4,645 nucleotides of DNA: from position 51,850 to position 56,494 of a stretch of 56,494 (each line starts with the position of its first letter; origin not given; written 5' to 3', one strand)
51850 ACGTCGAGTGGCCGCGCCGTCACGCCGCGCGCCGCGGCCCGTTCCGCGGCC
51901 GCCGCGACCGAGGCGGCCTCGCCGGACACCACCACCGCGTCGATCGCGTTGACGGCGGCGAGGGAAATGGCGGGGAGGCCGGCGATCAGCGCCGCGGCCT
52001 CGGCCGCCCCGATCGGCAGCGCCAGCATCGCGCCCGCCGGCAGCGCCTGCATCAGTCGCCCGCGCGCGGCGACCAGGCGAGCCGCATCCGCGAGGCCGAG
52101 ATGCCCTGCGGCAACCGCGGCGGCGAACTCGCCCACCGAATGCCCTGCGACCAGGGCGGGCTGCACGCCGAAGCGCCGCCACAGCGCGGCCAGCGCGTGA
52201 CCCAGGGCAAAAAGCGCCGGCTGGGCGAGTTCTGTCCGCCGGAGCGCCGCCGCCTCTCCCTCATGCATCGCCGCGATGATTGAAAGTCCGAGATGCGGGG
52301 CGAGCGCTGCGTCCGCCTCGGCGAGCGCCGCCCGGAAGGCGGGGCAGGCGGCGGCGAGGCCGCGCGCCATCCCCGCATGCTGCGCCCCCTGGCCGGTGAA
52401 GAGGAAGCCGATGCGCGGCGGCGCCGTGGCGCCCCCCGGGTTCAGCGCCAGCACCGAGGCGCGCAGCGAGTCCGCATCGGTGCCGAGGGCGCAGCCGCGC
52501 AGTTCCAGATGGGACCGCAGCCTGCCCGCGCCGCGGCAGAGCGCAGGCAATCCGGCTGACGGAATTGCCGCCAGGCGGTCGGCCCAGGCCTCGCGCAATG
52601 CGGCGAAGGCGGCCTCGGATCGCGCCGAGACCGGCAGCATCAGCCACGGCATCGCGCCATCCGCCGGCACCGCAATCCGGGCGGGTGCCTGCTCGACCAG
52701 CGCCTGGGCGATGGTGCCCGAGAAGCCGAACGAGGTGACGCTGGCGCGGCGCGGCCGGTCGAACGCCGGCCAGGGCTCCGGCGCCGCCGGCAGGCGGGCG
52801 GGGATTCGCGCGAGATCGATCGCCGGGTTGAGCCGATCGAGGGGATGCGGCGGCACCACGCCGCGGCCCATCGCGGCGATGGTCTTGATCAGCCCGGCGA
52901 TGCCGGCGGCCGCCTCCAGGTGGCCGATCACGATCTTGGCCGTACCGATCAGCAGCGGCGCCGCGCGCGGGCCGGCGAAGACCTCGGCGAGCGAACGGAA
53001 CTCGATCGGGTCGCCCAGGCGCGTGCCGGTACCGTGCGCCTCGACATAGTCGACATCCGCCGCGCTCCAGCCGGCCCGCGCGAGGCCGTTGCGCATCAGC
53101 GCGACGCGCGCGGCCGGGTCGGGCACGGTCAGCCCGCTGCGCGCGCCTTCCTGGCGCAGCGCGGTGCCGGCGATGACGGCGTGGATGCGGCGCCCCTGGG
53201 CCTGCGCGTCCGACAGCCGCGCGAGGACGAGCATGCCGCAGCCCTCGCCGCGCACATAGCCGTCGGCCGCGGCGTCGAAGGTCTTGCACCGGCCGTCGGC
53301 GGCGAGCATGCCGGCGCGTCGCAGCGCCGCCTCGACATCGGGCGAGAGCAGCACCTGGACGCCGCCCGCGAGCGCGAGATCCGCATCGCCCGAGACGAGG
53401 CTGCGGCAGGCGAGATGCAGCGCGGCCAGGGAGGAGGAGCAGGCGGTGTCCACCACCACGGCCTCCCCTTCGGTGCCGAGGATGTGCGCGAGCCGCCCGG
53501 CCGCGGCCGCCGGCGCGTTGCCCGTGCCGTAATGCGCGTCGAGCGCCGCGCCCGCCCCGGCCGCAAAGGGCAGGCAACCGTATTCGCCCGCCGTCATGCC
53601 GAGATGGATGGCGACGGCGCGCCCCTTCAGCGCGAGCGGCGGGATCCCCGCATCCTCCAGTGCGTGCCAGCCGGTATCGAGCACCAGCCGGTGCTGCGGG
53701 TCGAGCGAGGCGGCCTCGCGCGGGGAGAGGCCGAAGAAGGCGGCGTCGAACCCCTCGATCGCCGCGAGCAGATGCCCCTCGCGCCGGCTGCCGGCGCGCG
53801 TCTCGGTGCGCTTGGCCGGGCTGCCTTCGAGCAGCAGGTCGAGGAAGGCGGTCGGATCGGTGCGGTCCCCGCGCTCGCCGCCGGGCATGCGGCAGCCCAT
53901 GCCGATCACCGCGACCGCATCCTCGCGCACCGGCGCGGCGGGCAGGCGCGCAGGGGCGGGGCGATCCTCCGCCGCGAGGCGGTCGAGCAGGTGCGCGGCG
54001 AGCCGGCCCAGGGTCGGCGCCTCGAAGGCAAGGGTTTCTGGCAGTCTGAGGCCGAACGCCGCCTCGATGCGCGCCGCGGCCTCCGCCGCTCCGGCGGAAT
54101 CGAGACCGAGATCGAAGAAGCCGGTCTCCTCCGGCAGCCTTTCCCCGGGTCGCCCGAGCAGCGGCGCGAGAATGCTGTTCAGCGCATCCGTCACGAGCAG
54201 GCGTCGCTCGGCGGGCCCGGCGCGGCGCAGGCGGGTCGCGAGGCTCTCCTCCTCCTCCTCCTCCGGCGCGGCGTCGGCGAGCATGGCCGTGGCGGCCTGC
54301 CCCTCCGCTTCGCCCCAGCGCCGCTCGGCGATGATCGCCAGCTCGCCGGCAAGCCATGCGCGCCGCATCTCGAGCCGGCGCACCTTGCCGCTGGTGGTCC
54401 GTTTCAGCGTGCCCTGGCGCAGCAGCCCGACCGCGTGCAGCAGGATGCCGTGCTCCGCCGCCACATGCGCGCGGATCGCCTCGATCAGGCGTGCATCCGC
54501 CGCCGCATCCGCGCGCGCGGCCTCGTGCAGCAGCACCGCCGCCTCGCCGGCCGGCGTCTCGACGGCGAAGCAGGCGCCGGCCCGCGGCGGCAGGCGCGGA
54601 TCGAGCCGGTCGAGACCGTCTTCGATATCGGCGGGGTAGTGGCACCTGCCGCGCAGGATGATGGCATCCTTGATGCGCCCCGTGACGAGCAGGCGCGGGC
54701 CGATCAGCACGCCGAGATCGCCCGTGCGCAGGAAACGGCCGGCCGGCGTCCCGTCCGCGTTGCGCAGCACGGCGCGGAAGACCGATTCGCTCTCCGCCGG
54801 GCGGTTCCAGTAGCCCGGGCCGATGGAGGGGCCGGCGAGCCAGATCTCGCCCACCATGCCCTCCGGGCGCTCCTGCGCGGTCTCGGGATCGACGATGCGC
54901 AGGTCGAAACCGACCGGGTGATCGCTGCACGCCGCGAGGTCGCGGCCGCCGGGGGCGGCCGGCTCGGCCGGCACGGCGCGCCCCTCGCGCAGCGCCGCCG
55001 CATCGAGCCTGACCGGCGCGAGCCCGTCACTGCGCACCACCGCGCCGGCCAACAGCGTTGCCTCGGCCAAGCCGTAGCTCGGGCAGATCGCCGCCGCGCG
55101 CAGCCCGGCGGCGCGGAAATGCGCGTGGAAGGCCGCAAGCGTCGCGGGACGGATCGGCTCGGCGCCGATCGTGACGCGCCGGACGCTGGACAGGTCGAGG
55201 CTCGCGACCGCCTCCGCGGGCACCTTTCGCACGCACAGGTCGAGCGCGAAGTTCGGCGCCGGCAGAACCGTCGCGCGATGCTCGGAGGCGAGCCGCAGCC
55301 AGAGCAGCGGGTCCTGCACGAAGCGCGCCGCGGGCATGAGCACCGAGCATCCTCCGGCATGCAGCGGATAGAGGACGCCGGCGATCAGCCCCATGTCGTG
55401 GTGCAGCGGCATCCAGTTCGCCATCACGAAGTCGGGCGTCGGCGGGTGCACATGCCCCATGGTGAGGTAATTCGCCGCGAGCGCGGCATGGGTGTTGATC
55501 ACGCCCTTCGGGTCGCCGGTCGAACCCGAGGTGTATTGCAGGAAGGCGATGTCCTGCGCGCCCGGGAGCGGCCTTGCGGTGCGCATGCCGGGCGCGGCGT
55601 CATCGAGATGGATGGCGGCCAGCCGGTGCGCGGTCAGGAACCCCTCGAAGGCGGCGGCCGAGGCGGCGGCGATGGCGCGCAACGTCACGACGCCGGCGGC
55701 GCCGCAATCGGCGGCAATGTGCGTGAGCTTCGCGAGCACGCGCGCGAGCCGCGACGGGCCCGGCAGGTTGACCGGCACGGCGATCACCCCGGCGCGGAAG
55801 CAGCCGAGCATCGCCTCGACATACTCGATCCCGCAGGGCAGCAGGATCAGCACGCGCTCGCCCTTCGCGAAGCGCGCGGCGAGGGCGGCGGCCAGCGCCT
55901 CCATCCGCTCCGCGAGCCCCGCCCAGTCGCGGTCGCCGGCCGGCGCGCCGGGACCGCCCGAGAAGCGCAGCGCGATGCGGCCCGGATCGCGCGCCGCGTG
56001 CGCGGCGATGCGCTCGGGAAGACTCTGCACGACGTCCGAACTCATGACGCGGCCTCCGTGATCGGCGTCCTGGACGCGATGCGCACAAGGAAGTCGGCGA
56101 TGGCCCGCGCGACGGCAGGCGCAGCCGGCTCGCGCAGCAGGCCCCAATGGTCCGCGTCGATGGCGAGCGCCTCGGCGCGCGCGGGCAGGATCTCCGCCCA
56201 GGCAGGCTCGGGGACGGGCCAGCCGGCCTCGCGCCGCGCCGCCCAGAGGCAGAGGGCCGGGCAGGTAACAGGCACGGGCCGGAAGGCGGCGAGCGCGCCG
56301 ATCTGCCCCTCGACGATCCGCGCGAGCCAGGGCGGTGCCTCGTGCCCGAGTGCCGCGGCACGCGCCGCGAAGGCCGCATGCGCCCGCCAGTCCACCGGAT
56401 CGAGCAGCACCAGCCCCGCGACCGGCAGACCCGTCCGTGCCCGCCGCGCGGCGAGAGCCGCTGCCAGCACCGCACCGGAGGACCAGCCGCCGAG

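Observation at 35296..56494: Fatty-acyl-primed yersiniabactin/micacocidin-like thiazoline siderophore assembly line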

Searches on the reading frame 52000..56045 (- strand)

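Call 13: find_related_loci(query=window:52000-56045:-, collection=genome_contigs, flank=10000)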
Query window:52000-56045:- (1348 aa) in genome_contigs; peptide patterns used: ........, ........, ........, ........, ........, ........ (x = any residue, [..] = any of these).
599 stretches matched a pattern (row limit reached: there are more); 244 encode a relative of the query (tblastn E <= 1e-3); the best 80 are kept; 79 distinct loci.
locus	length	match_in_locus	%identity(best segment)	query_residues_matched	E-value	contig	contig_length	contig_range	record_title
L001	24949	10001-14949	63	1-1343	0e+0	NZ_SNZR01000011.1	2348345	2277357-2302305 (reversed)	Enterovirga rhinocerotis strain DSM 25903 Ga0310539_101, whole genome shotgun sequence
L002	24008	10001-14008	66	1-1343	0e+0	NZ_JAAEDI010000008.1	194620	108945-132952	Neoroseomonas terrae strain LMG 31159 contig00008, whole genome shotgun sequence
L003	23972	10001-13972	40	41-1343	0e+0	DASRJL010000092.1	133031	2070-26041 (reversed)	MAG TPA_asm: Burkholderiales bacterium isolate SMAG_U10135 k141_589460, whole genome shotgun sequence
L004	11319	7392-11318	38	17-1305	0e+0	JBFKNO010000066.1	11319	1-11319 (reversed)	MAG: Nitrospiraceae bacterium isolate Mix_sand22.2022.08.D.83 k141_2067665_length_11319_cov_19.8737, whole genome shotgu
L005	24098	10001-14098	39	12-1343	0e+0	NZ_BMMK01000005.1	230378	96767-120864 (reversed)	Longimycelium tulufanense strain CGMCC 4.5737 sequence005, whole genome shotgun sequence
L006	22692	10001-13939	37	25-1344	0e+0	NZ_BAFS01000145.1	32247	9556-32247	Nocardia asiatica NBRC 100129, whole genome shotgun sequence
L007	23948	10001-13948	37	22-1344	0e+0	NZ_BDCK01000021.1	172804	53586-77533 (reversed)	Nocardia niwae NBRC 108934 = DSM 45340 strain NBRC 108934, whole genome shotgun sequence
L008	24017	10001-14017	38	6-1344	0e+0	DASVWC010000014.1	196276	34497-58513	MAG TPA_asm: Thermoleophilaceae bacterium isolate SMAG_U3360 k141_231829, whole genome shotgun sequence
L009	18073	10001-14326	37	3-1343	1e-172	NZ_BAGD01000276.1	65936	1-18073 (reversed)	Nocardia otitidiscaviarum NBRC 14405, whole genome shotgun sequence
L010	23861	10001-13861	36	8-1331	0e+0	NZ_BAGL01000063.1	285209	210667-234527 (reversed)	Nocardia transvalensis NBRC 15921, whole genome shotgun sequence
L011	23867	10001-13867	34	44-1332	1e-167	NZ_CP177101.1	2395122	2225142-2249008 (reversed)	Corynebacterium sp. LaCa142 chromosome, complete genome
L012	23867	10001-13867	34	44-1332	2e-165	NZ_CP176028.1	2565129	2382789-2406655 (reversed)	Corynebacterium sp. MSK072 chromosome, complete genome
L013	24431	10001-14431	37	5-1343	1e-163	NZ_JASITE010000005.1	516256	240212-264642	Nocardia sp. CC227C accn-1817.34.con.0005, whole genome shotgun sequence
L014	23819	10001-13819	40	62-1343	2e-155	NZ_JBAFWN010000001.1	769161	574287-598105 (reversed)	Xanthobacter sp. VTT E-85242 strain VTT-E-85242 Contig001, whole genome shotgun sequence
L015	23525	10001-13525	34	41-1150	6e-155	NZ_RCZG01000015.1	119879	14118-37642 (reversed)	Mycolicibacterium hodleri strain S5.20 scaffold15.1, whole genome shotgun sequence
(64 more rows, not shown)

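Call 17: search_protein_families(library=pfam, proteins=[L002:5139-10004:+, L001:3356-10921:+, L002:295-1392:+, L002:1544-3349:+, L002:3280-5142:+, L001:601-1848:+], max_evalue=0.00001)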
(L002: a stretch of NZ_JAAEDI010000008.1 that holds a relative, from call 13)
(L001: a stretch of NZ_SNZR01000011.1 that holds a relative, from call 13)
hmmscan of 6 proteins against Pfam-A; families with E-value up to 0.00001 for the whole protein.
L002:5139-10004:+ (1621 aa): 8 families
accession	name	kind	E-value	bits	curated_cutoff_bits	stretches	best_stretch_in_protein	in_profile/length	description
PF00501.34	AMP-binding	-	4e-80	269.9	29.9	1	494-831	3-384/384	AMP-binding enzyme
PF00668.25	Condensation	-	1.4e-26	93.7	30.6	1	26-348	6-330/456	Condensation domain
PF08242.18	Methyltransf_12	-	3.6e-17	63.3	30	1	1091-1191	1-98/98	Methyltransferase domain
PF00550.31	PP-binding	-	3.9e-14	53.1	20.8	1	1333-1396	2-67/67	Phosphopantetheine attachment site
PF13489.12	Methyltransf_23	-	9.6e-14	51.9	27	1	1080-1246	15-163/164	Methyltransferase domain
PF08241.18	Methyltransf_11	-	3.8e-07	31.1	21.2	1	1091-1192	1-94/95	Methyltransferase domain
PF13193.12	AMP-binding_C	-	5e-06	27.8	24.5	0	1268-1302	42-76/76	AMP-binding enzyme C-terminal domain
PF13649.12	Methyltransf_25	-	7.9e-06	26.9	27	0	1090-1189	1-97/97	Methyltransferase domain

L001:3356-10921:+ (2521 aa): 8 families
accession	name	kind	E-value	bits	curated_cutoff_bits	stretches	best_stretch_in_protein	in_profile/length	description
PF00501.34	AMP-binding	-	1.9e-75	254.5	29.9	1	1374-1714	3-384/384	AMP-binding enzyme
PF00668.25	Condensation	-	5.6e-23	81.8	30.6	1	908-1227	6-329/456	Condensation domain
PF00550.31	PP-binding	-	1.7e-16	60.7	20.8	1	2221-2285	1-67/67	Phosphopantetheine attachment site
PF08242.18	Methyltransf_12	-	3.7e-16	60.1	30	1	1979-2079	1-98/98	Methyltransferase domain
PF13489.12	Methyltransf_23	-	4.5e-12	46.4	27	1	1972-2133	20-162/164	Methyltransferase domain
PF00975.26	Thioesterase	-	9e-10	39.6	26.4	1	2301-2399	3-105/226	Thioesterase domain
PF08241.18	Methyltransf_11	-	3.4e-07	31.2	21.2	1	1979-2080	1-94/95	Methyltransferase domain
PF13193.12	AMP-binding_C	-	2.2e-06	29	24.5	0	2157-2190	43-76/76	AMP-binding enzyme C-terminal domain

L002:295-1392:+ (365 aa): 0 families

L002:1544-3349:+ (601 aa): 2 families
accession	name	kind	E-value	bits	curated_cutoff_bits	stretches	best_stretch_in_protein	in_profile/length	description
PF00005.33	ABC_tran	-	5e-29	102.1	25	1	364-513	1-137/137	ABC transporter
PF00664.28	ABC_membrane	-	1.3e-23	84.5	28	1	36-226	1-194/274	ABC transporter transmembrane region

L002:3280-5142:+ (620 aa): 3 families
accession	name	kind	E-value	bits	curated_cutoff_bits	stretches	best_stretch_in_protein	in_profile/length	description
PF00005.33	ABC_tran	-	9.5e-28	97.9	25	1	378-527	1-137/137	ABC transporter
PF00664.28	ABC_membrane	-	3.7e-21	76.5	28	1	87-264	41-218/274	ABC transporter transmembrane region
PF02463.25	SMC_N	-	8.8e-09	35.5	40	1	498-569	136-211/220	RecF/RecN/SMC N terminal domain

L001:601-1848:+ (415 aa): 2 families
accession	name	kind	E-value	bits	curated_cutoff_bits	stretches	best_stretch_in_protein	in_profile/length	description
PF07690.21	MFS_1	-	1.9e-17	63.7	33.4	1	28-368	9-346/347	Major Facilitator Superfamily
PF13000.13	Acatn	-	1.8e-10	40.5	23.7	1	20-171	5-177/546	Acetyl-coenzyme A transporter 1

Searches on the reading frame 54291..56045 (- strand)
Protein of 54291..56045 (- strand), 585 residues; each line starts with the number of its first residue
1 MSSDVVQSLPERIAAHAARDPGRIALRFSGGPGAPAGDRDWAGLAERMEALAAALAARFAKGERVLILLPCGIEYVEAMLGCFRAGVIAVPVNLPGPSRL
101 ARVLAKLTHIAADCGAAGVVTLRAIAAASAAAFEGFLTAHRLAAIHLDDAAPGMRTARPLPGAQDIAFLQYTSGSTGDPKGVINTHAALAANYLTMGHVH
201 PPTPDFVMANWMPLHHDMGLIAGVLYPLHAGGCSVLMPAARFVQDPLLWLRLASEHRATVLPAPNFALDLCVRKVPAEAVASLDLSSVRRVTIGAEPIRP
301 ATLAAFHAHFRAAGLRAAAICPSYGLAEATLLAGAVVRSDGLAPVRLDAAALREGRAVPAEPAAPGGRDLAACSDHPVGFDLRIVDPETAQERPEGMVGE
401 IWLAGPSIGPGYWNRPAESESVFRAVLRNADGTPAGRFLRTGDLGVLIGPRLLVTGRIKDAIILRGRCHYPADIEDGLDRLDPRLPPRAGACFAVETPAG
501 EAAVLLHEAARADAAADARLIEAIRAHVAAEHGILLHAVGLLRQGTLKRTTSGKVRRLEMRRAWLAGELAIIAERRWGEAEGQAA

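Call 65: search_protein_families(library=ncbifam, proteins=[window:54291-56045:-], max_evalue=0.00001)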
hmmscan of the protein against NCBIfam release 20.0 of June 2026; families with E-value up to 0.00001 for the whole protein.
window:54291-56045:- (585 aa): 84 families (the best 25 are shown)
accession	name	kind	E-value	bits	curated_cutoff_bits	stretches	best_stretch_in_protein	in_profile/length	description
NF004509.1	PRK05850.1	subfamily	2.1e-109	366.4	775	1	8-559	4-563/578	fatty-acid--AMP ligase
NF004282.0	PRK05691.1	subfamily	1.4e-105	353.2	4090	1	7-575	9-569/4334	non-ribosomal peptide synthase/polyketide synthase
NF009124.0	PRK12476.1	subfamily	4.1e-102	342.3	922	1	26-570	56-610/612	fatty acyl-AMP ligase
NF038339.3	FAAL_FadD32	equivalog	8.5e-96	321.4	975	2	35-495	49-518/625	long-chain-fatty-acid--AMP ligase FadD32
NF040633.1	FadD32_Coryne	exception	2.8e-94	316.6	875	1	45-564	69-612/614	FadD32-like long-chain-fatty-acid--AMP ligase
NF038337.1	FAAL_FadD21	exception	5.9e-93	312.3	1100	1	40-558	40-563/579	fatty-acid--AMP ligase FAAL21/FadD21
NF006624.1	PRK09192.1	subfamily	2e-90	303.8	600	1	42-569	48-565/567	fatty acyl-AMP ligase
NF005850.0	PRK07768.1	subfamily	3.6e-80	269.8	572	1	38-561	29-540/545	long-chain-fatty-acid--CoA ligase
NF038338.1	FAAL_FadD28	exception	3.8e-79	266.6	1100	1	40-557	40-563/580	fatty-acid--AMP ligase FAAL28/FadD28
NF004510.0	PRK05851.1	equivalog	7.1e-56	189.4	621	1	40-563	33-519/525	long-chain-fatty acid--ACP ligase MbtM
TIGR01733.1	AA-adenyl-dom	subfamily_domain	5.5e-48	163.8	317.4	1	43-480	4-400/409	amino acid adenylation domain-containing protein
NF004837.0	PRK06187.1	subfamily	6.7e-39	133.5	476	1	8-567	9-525/531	long-chain-fatty-acid--CoA ligase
NF006181.0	PRK08314.1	subfamily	7.7e-38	130.1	705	3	162-303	202-336/563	long-chain-fatty-acid--CoA ligase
NF004114.0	PRK05605.1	equivalog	7.4e-30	103.8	766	2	152-329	209-375/575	long-chain-fatty-acid--CoA ligase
NF005702.0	PRK07514.1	subfamily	3e-28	98.4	558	1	40-561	31-497/506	malonyl-CoA synthase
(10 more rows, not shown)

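Call 70: search_solved_structures(query=window:54291-56045:-, max_evalue=1e-20)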
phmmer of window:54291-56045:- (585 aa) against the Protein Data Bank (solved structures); distinct sequences matched with E-value up to 1e-20: 24.
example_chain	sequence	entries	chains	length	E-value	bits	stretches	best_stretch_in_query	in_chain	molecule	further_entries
7r7f_A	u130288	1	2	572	3.2e-101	343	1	38-574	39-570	Polyketide synthase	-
7r7e_A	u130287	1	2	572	3.4e-101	342.9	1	38-574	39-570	Polyketide synthase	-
7r7g_A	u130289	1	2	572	1.1e-100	341.2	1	38-574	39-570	Polyketide synthase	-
3kxw_A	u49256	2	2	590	1.6e-82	281.3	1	43-575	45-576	Saframycin Mx1 synthetase B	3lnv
8hd4_A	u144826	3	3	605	4.5e-76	260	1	40-565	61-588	Long-chain-fatty-acid--AMP ligase FadD23 | Fatty-acid-CoA ligase FadD23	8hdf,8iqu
5d6j_A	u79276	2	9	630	6e-74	252.9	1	33-569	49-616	Acyl-CoA synthase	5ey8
5icr_A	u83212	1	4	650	6.9e-74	252.7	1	33-569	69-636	Acyl-CoA synthase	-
5ey9_A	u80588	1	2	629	7.6e-74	252.6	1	36-499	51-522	Long-chain-fatty-acid--AMP ligase FadD32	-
5hm3_A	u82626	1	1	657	8.8e-73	249.1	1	28-569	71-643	Long-chain-fatty-acid--AMP ligase FadD32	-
7wua_A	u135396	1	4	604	3.5e-70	240.5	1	33-564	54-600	Acyl-CoA synthase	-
8hcz_A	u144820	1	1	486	5.9e-64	219.9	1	40-461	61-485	Long-chain-fatty-acid--AMP ligase FadD23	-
3pbk_A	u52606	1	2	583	9.2e-64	219.3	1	43-565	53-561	Fatty Acyl-Adenylate Ligase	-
5d6n_A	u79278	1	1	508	1.3e-60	208.9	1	32-458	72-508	Acyl-CoA synthase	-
3e53_A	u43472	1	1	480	1.5e-60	208.7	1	6-457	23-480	FATTY-ACID-CoA LIGASE FADD28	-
3t5a_A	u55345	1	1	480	1.6e-59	205.3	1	6-457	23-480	Long-chain-fatty-acid--AMP ligase FadD28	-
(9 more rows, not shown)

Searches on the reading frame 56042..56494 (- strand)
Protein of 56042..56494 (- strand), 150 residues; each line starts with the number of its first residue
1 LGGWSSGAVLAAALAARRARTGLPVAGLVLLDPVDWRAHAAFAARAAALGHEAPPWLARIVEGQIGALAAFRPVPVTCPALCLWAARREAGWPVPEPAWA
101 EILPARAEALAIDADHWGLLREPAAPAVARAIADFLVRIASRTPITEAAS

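Call 6: search_protein_families(library=pfam, proteins=[window:56042-56494:-], max_evalue=0.001)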
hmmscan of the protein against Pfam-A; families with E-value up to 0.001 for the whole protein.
window:56042-56494:- (150 aa): 1 family
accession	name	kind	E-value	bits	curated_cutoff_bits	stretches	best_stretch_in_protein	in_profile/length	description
PF00975.26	Thioesterase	-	0.00013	22.7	26.4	0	1-32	70-101/226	Thioesterase domain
